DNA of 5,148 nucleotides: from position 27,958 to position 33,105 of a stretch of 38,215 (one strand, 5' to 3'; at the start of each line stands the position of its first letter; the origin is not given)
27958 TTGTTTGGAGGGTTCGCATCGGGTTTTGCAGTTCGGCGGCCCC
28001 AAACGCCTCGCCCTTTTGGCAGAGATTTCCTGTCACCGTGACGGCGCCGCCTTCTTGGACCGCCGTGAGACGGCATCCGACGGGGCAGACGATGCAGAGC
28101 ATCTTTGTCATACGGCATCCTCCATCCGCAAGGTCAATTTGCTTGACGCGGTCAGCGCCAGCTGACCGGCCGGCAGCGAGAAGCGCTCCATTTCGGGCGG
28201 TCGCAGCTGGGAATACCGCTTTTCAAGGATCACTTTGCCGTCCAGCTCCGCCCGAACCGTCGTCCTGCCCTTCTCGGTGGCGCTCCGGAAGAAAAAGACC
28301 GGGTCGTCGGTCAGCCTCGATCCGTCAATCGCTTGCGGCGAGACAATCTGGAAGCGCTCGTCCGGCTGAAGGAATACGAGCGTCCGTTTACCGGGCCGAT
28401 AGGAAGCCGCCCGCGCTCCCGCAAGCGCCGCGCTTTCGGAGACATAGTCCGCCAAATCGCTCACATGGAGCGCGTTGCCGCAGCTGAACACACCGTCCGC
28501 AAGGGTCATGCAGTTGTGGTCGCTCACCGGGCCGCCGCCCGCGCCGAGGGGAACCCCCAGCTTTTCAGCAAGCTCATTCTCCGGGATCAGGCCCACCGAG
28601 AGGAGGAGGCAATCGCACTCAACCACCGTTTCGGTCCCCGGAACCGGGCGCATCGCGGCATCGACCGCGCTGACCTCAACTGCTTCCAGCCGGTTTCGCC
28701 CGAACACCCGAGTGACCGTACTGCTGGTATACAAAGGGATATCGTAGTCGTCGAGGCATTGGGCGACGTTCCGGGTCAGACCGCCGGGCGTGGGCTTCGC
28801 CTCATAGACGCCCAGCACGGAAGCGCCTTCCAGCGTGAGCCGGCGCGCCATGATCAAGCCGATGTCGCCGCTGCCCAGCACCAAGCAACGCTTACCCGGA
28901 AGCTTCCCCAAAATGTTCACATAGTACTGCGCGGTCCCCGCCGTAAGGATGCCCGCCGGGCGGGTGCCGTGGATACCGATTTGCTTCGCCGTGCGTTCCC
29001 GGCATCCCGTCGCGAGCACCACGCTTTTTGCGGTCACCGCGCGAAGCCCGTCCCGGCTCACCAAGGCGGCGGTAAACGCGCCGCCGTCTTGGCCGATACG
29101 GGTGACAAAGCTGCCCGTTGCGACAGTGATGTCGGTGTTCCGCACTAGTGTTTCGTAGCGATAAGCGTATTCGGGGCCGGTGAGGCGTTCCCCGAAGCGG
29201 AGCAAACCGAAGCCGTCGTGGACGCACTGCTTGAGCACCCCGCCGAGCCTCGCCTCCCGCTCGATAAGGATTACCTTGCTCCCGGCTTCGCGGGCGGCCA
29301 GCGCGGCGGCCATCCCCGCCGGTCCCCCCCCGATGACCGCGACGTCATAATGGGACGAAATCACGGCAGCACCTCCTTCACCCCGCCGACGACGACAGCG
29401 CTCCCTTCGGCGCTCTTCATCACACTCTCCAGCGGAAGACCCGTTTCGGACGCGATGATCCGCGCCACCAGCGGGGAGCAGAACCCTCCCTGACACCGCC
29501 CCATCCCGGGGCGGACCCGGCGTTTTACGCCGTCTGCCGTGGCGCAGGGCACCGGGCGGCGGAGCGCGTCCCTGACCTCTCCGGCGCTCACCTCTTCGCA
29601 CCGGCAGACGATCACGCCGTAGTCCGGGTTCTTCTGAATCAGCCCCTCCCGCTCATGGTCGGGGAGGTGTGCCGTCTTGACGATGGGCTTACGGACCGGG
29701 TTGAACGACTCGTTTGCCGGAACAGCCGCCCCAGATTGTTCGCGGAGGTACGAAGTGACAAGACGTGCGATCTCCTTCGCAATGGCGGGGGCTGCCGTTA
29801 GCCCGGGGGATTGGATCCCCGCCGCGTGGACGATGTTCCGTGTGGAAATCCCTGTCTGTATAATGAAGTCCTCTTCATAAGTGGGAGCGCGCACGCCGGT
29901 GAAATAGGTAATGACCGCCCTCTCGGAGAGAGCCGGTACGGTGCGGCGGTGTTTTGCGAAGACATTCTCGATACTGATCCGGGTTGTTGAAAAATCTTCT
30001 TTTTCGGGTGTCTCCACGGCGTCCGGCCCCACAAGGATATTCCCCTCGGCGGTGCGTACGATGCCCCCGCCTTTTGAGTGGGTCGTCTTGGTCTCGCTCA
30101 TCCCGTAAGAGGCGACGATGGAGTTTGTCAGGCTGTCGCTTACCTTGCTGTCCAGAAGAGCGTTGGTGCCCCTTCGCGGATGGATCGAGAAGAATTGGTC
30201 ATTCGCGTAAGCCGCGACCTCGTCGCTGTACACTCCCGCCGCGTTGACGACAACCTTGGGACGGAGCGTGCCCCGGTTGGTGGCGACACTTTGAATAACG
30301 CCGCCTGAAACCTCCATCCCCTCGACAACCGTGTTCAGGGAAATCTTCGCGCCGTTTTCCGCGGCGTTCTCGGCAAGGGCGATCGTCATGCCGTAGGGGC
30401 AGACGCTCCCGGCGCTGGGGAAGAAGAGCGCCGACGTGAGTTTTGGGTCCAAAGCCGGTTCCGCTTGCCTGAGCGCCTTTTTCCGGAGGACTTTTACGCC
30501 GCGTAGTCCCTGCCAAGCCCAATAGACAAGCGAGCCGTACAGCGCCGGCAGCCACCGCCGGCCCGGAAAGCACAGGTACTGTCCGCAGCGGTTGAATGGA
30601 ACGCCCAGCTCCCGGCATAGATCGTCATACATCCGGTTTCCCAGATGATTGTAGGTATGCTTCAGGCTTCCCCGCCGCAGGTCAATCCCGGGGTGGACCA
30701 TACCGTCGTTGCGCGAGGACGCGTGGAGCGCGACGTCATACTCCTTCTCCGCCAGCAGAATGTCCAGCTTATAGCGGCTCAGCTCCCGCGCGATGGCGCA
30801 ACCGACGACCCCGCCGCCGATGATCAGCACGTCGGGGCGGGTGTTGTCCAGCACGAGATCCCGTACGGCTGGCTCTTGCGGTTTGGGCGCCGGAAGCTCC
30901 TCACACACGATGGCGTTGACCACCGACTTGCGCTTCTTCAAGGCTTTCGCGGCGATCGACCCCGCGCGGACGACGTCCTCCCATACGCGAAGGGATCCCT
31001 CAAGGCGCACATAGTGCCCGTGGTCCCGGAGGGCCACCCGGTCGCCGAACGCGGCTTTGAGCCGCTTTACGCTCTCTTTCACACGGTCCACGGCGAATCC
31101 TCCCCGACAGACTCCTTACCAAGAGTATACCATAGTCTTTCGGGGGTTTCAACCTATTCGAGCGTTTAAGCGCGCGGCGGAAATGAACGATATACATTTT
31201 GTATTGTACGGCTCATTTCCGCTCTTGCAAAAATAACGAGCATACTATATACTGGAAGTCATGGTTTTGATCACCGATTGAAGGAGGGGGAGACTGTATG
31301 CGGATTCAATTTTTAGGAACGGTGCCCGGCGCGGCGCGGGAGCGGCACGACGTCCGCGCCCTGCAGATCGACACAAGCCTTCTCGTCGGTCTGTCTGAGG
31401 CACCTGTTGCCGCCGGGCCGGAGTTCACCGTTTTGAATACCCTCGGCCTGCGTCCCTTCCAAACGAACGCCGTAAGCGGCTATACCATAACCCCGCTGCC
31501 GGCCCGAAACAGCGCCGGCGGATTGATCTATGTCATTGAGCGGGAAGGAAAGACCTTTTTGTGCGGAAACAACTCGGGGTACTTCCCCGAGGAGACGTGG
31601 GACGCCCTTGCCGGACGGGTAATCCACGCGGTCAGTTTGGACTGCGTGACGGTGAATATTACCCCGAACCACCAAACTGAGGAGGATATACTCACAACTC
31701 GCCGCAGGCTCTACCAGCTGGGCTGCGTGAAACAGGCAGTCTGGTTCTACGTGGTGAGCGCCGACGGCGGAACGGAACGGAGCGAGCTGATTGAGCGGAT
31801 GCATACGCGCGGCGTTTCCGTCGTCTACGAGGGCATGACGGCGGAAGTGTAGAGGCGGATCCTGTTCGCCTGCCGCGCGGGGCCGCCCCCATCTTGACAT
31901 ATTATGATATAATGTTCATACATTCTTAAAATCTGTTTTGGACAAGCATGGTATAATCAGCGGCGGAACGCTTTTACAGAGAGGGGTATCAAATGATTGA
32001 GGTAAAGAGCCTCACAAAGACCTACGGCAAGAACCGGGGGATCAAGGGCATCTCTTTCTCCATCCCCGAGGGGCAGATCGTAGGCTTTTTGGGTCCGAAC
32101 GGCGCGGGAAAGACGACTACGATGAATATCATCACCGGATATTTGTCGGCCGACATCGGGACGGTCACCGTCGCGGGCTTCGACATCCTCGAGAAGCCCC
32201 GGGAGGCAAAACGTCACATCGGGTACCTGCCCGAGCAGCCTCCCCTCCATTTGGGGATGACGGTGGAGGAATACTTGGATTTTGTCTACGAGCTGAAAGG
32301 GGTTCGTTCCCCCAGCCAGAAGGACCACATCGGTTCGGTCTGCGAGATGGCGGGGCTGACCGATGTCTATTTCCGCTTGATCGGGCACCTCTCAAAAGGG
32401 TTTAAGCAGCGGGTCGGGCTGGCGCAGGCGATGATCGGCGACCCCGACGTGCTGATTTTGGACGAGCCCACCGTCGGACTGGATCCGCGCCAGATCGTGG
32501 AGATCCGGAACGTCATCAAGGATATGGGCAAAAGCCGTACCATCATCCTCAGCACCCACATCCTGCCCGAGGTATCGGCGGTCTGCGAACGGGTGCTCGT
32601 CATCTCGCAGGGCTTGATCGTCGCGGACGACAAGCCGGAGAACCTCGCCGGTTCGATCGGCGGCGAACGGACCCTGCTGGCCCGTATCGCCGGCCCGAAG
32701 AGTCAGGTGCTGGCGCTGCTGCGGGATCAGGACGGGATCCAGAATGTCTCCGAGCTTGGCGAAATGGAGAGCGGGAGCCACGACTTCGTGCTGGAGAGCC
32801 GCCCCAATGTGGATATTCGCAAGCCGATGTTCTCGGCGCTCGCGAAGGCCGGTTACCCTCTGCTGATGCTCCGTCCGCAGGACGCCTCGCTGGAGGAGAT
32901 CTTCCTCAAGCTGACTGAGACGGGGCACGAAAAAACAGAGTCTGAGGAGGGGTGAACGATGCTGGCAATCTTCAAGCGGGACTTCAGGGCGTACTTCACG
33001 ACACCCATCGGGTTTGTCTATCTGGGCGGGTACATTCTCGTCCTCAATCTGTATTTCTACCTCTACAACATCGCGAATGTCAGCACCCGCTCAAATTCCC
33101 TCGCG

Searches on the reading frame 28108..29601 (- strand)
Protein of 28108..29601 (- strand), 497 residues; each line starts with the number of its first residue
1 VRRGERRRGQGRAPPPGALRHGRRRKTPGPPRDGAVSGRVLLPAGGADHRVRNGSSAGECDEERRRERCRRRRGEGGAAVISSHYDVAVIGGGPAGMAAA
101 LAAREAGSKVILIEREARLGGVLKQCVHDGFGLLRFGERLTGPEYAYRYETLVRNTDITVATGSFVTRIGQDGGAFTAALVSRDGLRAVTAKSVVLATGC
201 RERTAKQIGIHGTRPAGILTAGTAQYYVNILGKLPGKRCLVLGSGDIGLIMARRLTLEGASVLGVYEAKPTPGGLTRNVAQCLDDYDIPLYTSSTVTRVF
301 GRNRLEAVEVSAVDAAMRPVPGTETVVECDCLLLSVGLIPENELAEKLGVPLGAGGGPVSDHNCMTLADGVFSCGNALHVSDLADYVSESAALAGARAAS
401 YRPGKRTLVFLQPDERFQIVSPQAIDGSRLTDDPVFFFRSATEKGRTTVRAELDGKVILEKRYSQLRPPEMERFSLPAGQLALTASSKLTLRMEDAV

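Call 38: search_protein_families(library=pfam, proteins=[window:28108-29601:-], max_evalue=0.001)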
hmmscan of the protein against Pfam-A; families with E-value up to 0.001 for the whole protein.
window:28108-29601:- (497 aa): 12 families
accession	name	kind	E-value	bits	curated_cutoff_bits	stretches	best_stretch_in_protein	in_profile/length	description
PF07992.20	Pyr_redox_2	-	5.8e-33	115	26.1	1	85-378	1-277/291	Pyridine nucleotide-disulphide oxidoreductase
PF13450.12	NAD_binding_8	-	3e-12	47.1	21.9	1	89-131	1-43/68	NAD(P)-binding Rossmann-like domain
PF12831.13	FAD_oxidored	-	8.9e-12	45.4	27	1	86-123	1-38/416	FAD dependent oxidoreductase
PF13738.12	Pyr_redox_3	-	9.1e-12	45.3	30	2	138-375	76-305/305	Pyridine nucleotide-disulphide oxidoreductase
PF00070.33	Pyr_redox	-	1.1e-09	39.1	22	1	87-120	2-35/82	Pyridine nucleotide-disulphide oxidoreductase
PF00890.30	FAD_binding_2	-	4.5e-08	33.2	20.4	1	86-121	1-36/414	FAD binding domain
PF03486.20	HI0933_like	-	1.8e-07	31.3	50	1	86-121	2-37/244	HI0933-like protein Rossmann domain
PF01266.30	DAO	-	8.2e-07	29.3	27.9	1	86-137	1-49/353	FAD dependent oxidoreductase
PF01134.28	GIDA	-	9.8e-06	25.3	22.1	1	86-115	1-30/391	Glucose inhibited division protein A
PF01494.25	FAD_binding_3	-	1.9e-05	24.5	22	1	85-117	2-34/349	FAD binding domain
PF13241.12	NAD_binding_7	-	7.8e-05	23.7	22.1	0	233-263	4-34/104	Putative NAD(P)-binding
PF01946.23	Thi4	-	0.00047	19.9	26.2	0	85-121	18-55/235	Thi4 family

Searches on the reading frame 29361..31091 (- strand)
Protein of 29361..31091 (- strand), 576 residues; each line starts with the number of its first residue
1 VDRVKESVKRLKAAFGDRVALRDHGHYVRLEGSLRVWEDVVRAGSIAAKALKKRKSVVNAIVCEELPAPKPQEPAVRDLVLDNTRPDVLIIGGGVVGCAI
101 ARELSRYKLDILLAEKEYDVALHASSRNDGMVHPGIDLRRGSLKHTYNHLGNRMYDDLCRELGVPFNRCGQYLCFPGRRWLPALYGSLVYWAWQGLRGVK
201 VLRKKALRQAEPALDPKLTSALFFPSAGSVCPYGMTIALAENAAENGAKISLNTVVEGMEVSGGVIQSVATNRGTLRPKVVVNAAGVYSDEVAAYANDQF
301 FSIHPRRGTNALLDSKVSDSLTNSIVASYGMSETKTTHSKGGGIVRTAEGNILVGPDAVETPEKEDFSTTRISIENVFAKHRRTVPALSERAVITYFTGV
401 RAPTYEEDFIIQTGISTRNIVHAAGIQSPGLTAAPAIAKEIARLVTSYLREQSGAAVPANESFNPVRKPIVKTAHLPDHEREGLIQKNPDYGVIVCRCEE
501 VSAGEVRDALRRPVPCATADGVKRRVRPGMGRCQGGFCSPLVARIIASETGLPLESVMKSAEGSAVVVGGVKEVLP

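Call 38: search_protein_families(library=pfam, proteins=[window:29361-31091:-], max_evalue=0.001)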
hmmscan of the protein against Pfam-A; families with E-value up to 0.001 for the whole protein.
window:29361-31091:- (576 aa): 5 families
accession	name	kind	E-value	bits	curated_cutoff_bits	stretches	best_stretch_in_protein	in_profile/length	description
PF01266.30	DAO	-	5.1e-63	214.2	27.9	1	87-444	1-353/353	FAD dependent oxidoreductase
PF04324.20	Fer2_BFD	-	4.6e-11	43.3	26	1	494-547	1-49/50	BFD-like [2Fe-2S] binding domain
PF13450.12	NAD_binding_8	-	8.7e-07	29.6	21.9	1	90-141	1-48/68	NAD(P)-binding Rossmann-like domain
PF07992.20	Pyr_redox_2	-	0.00012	22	26.1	0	87-118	2-33/291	Pyridine nucleotide-disulphide oxidoreductase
PF00070.33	Pyr_redox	-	0.00047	21.1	22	0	88-114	2-28/82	Pyridine nucleotide-disulphide oxidoreductase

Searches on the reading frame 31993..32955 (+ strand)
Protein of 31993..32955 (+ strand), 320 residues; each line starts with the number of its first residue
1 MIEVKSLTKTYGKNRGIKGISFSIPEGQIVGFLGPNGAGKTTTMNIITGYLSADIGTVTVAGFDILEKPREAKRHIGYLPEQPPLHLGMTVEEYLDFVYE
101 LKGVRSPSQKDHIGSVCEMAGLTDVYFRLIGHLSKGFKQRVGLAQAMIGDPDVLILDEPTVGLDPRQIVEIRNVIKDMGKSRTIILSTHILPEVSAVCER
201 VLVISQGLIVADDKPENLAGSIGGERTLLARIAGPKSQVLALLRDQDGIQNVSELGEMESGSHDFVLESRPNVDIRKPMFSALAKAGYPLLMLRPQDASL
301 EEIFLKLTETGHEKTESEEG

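Call 38: search_protein_families(library=pfam, proteins=[window:31993-32955:+], max_evalue=0.001)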
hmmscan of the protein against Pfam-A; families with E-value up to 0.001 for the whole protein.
window:31993-32955:+ (320 aa): 2 families
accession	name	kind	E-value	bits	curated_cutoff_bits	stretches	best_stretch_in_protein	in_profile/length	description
PF00005.33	ABC_tran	-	7.7e-30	104.7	25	1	18-160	2-136/137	ABC transporter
PF13304.12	AAA_21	-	5.6e-12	46.8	27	1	128-192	233-300/304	AAA domain, putative AbiEii toxin, Type IV TA system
